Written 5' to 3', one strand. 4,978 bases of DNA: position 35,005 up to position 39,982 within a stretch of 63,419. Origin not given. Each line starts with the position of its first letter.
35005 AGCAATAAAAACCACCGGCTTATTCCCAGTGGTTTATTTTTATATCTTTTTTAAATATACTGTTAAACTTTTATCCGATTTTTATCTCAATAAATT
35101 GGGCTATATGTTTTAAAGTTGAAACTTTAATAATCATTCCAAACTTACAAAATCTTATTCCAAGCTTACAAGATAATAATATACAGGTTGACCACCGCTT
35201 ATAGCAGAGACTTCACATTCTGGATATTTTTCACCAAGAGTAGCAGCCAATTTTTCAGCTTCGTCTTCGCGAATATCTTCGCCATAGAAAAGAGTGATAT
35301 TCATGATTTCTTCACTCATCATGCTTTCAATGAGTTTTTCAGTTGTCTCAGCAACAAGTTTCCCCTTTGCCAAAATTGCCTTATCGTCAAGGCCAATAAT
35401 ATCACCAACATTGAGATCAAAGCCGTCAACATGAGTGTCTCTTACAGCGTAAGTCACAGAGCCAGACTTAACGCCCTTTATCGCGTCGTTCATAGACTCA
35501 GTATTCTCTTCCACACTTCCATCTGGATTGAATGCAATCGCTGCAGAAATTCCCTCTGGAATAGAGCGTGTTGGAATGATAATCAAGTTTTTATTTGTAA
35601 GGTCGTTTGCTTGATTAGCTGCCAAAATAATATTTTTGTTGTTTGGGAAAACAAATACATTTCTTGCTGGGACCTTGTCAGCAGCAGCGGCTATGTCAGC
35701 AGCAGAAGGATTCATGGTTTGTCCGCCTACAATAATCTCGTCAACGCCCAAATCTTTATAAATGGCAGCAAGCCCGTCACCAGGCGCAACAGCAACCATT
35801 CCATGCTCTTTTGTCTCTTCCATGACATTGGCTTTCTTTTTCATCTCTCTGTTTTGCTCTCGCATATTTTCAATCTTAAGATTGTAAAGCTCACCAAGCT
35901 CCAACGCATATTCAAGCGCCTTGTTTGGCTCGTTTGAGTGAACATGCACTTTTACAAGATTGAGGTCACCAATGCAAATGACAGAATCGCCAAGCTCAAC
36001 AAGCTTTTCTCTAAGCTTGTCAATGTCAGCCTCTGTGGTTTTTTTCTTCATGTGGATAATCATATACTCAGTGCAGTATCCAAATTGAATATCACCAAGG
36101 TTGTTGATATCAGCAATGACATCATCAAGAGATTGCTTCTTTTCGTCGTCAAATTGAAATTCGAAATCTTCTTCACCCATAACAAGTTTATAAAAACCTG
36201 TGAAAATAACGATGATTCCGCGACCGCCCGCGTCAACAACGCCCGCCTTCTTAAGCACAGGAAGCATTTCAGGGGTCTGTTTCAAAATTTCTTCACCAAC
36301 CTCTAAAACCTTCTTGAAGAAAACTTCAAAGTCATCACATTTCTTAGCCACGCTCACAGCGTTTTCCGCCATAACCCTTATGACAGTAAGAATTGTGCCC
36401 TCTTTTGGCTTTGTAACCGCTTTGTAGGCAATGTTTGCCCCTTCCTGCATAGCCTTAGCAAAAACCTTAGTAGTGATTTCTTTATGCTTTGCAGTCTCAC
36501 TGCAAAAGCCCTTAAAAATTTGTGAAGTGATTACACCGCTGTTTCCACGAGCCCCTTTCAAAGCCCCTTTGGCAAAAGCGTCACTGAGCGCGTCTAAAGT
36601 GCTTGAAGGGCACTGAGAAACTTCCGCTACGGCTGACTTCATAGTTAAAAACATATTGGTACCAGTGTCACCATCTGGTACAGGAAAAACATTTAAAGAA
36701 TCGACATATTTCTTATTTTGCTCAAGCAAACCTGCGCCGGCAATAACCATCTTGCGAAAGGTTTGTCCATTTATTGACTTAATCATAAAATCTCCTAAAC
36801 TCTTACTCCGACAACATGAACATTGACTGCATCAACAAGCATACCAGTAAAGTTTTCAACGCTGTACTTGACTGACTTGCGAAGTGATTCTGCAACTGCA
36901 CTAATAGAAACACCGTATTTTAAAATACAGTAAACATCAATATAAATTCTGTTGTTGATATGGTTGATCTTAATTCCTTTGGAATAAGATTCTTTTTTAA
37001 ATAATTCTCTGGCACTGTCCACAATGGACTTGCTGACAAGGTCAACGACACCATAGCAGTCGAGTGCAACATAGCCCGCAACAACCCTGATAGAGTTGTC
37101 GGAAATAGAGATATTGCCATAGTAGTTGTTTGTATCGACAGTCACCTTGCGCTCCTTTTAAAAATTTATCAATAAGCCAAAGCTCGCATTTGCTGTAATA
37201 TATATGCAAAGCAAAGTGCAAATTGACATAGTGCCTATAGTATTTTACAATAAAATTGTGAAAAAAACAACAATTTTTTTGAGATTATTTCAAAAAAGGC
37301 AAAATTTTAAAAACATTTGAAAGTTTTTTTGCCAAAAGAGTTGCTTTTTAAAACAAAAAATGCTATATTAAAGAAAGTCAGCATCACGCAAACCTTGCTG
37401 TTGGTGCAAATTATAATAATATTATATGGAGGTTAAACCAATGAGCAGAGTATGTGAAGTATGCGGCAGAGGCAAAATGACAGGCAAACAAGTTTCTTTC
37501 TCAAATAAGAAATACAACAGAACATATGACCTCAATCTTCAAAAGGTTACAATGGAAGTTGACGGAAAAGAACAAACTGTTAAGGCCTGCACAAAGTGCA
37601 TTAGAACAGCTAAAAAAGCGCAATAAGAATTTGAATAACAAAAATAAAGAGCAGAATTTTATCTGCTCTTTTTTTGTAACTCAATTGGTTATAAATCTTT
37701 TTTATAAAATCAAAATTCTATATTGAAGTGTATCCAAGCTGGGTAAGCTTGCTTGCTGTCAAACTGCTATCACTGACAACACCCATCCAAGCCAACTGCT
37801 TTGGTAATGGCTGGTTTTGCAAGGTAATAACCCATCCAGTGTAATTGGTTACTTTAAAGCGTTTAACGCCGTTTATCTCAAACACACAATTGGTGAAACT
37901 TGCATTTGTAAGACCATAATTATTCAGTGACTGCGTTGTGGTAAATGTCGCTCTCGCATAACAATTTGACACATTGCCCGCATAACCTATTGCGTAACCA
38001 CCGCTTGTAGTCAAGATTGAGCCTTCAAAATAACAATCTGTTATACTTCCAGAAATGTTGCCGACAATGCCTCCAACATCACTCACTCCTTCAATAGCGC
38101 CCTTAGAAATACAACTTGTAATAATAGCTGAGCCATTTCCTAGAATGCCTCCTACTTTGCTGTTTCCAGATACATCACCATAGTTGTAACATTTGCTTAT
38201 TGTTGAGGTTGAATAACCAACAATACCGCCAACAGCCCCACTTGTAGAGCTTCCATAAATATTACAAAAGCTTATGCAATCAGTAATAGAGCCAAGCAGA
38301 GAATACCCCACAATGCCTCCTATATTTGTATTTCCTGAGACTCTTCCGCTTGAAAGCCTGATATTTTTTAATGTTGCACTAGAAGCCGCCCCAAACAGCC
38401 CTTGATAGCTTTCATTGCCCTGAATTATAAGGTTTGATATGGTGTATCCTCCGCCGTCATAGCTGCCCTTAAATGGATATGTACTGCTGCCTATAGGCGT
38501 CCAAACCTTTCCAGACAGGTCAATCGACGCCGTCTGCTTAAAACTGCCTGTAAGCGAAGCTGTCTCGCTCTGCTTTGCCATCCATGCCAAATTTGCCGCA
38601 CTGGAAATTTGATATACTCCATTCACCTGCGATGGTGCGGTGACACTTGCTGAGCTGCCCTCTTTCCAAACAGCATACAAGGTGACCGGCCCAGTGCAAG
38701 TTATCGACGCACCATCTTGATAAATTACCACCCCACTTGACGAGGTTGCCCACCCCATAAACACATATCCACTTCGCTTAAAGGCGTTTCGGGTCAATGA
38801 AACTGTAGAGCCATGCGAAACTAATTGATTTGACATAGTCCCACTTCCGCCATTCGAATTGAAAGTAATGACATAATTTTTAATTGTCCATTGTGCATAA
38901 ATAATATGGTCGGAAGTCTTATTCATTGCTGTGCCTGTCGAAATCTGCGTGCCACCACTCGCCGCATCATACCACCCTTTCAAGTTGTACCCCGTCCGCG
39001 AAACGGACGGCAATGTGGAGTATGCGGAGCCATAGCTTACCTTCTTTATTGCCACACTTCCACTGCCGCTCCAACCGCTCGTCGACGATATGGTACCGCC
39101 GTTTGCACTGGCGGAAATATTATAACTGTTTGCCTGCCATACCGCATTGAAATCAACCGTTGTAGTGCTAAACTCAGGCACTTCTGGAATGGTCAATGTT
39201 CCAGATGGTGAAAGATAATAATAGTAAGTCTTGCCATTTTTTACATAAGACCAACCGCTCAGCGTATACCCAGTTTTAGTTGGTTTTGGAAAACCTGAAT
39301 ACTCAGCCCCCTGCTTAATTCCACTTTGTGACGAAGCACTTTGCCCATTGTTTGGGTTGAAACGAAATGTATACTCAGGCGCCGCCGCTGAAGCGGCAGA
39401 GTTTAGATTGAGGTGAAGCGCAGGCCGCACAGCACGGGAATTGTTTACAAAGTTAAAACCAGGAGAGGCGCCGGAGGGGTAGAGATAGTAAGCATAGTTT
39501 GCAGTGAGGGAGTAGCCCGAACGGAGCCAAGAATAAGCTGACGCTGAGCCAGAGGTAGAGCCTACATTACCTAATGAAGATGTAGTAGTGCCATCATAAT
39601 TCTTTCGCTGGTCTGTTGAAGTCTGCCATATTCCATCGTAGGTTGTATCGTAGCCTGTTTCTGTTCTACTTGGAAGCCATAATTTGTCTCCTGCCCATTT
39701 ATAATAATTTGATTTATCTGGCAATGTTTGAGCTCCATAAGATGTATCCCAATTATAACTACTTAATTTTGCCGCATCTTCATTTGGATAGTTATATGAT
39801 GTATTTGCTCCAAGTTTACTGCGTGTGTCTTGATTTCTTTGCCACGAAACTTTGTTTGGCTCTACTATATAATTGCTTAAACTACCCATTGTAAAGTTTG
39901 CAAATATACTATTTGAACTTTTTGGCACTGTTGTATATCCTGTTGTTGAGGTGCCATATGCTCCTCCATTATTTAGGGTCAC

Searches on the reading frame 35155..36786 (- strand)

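Call 4: search_protein_families(library=pfam, proteins=[window:35155-36786:-], max_evalue=0.01)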
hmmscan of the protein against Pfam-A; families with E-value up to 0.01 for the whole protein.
window:35155-36786:- (543 aa): 5 families
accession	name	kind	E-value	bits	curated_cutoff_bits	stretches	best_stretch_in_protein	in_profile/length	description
PF13684.11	FakA-like_C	-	8.5e-79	264.3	23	1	329-543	1-216/216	Fatty acid kinase subunit A-like, C-terminal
PF02734.22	Dak2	-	3.4e-42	144.7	27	1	35-199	1-173/174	DAK2 domain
PF21645.3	FakA-like_M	-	5.8e-28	97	24.9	1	234-314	1-79/80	Fatty acid kinase subunit A-like, middle domain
PF25176.1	DUF7831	-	0.0033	17.7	27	0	376-444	18-85/118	Family of unknown function (DUF7831)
PF18152.6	DAHP_snth_FXD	-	0.0073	16.6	27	0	242-267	1-26/67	DAHP synthase ferredoxin-like domain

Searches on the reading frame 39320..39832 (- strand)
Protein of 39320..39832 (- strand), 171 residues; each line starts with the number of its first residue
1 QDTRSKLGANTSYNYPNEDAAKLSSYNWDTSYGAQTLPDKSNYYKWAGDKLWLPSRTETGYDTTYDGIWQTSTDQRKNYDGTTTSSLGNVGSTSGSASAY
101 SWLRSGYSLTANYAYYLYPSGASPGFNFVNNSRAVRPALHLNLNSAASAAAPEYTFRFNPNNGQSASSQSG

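Call 70: search_solved_structures(query=window:39320-39832:-, max_evalue=1)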
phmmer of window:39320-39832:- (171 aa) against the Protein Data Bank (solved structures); distinct sequences matched with E-value up to 1: 4.
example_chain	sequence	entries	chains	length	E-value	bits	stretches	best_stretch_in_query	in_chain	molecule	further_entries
5d5g_A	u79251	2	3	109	0.41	13.8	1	64-122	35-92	Tuber agglutinin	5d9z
5mm4_K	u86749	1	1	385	0.49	13.5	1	9-97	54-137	kinesin-5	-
5t1x_A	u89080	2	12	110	0.5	13.5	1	64-122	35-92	Lectin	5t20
3r0e_A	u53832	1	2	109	0.68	13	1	64-122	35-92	Lectin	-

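Call 71: search_protein_families(library=ncbifam, proteins=[window:39320-39832:-], max_evalue=0.01)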
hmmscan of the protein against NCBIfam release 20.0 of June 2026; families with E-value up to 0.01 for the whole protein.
window:39320-39832:- (171 aa): 0 families
